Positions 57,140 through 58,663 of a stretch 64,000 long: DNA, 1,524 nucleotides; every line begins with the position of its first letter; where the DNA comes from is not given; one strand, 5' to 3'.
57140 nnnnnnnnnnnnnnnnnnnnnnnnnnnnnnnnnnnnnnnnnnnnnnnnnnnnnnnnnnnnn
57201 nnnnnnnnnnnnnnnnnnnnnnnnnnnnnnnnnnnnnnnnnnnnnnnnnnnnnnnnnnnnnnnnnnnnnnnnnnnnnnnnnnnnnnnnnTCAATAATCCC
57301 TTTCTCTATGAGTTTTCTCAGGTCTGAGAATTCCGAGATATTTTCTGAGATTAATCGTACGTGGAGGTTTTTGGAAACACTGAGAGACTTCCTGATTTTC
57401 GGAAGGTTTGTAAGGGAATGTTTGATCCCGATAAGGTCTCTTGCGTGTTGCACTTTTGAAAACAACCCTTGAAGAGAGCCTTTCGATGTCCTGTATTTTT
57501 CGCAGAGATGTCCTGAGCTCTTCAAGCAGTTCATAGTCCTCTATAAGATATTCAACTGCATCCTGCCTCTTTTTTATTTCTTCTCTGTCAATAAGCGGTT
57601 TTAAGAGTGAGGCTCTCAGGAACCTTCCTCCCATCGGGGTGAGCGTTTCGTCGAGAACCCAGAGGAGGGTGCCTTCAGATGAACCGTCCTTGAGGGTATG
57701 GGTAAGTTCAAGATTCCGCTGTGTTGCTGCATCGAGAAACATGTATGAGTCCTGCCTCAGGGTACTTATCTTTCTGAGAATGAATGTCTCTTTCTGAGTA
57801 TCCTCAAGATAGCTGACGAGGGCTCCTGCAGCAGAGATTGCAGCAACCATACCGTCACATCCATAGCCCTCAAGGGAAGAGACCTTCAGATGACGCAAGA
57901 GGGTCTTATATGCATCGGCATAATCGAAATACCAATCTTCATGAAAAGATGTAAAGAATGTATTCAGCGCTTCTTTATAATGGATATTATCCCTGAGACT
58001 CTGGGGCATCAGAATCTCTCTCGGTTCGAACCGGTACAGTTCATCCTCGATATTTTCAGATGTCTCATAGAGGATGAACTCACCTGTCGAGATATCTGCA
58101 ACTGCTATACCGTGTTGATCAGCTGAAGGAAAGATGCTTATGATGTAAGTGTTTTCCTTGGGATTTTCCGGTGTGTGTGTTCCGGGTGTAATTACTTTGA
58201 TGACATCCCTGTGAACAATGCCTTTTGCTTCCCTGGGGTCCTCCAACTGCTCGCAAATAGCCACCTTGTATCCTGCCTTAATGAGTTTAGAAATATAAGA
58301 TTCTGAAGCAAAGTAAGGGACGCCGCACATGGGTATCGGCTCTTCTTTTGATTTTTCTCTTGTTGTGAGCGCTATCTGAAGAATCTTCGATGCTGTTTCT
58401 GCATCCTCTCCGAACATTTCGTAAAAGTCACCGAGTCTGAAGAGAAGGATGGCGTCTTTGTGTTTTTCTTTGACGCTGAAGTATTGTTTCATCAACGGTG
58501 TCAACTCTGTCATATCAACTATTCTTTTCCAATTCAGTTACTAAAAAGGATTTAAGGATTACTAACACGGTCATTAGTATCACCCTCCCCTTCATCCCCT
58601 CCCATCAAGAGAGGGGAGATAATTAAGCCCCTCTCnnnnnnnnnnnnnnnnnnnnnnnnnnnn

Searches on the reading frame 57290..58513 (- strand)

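Call 71: search_protein_families(library=pfam, proteins=[window:57290-58513:-], max_evalue=0.0001)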
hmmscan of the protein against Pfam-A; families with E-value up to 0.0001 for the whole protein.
window:57290-58513:- (407 aa): 3 families
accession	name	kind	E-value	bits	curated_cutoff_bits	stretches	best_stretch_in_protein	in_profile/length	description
PF01624.25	MutS_I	-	9.5e-46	155.1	20.6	1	5-116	1-112/113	MutS domain I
PF05192.23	MutS_III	-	4e-33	115.8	34.1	1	263-359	1-97/194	MutS domain III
PF05188.22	MutS_II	-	1.6e-26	93.7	25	1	123-242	2-127/133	MutS domain II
